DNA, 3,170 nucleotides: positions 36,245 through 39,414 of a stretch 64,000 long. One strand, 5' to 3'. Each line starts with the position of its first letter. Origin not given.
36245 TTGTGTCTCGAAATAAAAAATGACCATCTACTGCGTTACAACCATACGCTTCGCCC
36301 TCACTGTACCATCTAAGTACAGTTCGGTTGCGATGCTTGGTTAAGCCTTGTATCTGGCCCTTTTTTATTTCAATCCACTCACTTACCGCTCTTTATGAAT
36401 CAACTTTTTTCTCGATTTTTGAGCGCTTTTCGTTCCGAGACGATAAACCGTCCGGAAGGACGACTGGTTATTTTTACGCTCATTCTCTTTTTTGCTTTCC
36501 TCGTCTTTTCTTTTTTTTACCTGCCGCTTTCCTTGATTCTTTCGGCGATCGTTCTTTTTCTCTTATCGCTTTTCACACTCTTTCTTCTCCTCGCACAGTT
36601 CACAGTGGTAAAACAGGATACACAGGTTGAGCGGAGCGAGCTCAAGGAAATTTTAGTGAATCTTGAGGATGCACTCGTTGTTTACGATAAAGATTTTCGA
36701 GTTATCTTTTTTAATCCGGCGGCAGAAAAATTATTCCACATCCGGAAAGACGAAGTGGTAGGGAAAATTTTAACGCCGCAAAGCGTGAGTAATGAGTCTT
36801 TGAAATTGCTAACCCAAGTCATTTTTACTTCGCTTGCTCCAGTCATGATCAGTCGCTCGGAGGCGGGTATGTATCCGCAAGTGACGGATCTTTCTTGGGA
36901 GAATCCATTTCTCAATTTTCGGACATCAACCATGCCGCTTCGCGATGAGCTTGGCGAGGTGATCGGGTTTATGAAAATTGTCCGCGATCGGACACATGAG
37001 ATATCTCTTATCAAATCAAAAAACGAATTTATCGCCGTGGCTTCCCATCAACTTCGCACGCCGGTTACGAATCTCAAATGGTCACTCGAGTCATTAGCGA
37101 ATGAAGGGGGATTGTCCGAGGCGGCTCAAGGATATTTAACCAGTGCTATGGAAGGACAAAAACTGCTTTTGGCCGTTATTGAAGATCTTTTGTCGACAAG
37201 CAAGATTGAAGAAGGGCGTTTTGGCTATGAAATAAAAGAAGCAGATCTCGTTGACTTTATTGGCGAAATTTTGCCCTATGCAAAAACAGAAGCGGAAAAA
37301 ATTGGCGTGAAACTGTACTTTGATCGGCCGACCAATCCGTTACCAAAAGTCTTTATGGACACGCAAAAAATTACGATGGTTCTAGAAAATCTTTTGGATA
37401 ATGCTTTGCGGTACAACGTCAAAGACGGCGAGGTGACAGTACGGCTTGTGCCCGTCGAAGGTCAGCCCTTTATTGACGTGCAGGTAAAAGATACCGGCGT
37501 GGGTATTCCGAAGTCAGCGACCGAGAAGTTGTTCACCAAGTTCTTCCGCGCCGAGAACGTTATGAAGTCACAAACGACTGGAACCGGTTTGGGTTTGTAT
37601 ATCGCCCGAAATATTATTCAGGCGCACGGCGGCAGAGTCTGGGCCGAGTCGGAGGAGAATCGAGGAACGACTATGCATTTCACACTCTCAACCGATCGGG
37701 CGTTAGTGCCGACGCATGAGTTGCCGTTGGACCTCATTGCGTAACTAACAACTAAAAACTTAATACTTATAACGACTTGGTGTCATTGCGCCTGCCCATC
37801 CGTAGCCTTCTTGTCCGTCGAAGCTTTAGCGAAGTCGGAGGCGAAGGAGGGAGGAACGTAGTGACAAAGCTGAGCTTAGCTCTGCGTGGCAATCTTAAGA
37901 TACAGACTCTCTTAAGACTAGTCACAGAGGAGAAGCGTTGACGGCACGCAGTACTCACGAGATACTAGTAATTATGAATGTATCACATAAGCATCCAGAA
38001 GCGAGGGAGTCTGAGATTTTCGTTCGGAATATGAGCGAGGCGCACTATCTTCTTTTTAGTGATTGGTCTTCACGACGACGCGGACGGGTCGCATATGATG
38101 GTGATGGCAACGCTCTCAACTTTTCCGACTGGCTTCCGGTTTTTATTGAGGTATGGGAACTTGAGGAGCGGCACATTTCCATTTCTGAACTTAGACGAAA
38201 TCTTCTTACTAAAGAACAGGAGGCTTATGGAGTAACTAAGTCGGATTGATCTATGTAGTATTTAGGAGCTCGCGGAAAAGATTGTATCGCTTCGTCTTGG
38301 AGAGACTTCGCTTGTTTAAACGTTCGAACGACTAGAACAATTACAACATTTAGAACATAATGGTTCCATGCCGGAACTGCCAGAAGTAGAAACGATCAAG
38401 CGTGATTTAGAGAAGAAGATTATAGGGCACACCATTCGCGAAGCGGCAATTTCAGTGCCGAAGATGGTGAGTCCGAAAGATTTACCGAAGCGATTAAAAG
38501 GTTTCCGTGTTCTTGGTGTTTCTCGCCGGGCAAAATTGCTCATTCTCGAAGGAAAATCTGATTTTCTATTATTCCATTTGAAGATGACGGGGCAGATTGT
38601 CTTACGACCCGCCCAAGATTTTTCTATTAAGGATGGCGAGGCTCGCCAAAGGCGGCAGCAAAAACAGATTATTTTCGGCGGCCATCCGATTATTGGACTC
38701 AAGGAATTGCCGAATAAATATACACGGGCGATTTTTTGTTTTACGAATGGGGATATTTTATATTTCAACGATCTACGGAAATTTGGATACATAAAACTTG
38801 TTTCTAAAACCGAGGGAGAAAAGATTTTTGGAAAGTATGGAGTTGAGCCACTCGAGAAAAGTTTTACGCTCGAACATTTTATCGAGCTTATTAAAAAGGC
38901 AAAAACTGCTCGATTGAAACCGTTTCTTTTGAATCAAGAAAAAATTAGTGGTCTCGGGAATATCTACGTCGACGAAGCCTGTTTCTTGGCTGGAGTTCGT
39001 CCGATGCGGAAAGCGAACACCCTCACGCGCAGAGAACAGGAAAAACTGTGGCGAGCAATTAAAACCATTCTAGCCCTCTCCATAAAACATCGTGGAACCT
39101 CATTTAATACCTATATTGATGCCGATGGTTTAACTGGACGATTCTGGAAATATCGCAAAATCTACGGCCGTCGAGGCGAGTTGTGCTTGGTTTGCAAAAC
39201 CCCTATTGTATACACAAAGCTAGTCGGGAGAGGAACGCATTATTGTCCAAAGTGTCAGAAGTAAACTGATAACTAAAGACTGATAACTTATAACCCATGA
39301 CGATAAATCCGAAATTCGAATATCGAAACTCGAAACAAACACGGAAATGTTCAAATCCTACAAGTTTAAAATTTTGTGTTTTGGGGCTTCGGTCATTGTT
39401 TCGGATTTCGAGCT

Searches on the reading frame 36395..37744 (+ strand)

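Call 8: search_protein_families(library=pfam, max_evalue=0.01, proteins=[window:36395-37744:+])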
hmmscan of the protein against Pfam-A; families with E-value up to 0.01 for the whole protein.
window:36395-37744:+ (449 aa): 7 families
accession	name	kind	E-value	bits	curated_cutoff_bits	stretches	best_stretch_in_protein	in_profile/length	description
PF02518.31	HATPase_c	-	6.7e-28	97.8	26.4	1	322-433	2-109/111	Histidine kinase-, DNA gyrase B-, and HSP90-like ATPase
PF00512.31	HisKA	-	7.1e-12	45.6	26.9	1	208-274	1-66/66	His Kinase A (phospho-acceptor) domain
PF00989.32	PAS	-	4.7e-09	36.7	22.6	1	82-198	2-112/113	PAS fold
PF08448.16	PAS_4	-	6.6e-09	36.4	23.1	1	89-201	3-107/110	PAS fold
PF13426.13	PAS_9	-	2.6e-05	24.9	27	1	92-130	2-40/103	PAS domain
PF13188.13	PAS_8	-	0.00015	22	21.8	1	84-121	4-43/65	PAS domain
PF14501.12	HATPase_c_5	-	0.0037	17.6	22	1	322-422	2-93/102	GHKL domain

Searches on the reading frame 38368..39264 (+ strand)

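Call 69: search_protein_families(library=pfam, max_evalue=0.001, proteins=[window:38368-39264:+])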
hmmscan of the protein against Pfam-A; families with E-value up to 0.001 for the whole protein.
window:38368-39264:+ (298 aa): 3 families
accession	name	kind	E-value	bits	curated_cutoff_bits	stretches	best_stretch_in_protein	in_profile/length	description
PF01149.29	Fapy_DNA_glyco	-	3.6e-26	92.5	25.5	1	1-142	1-117/117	Formamidopyrimidine-DNA glycosylase N-terminal domain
PF06831.19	H2TH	-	1.5e-22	79.8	34.7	1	158-246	2-89/93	Formamidopyrimidine-DNA glycosylase H2TH domain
PF06827.20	zf-FPG_IleRS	-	6.9e-07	29.4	21.3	1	270-298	1-29/30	Zinc finger found in FPG and IleRS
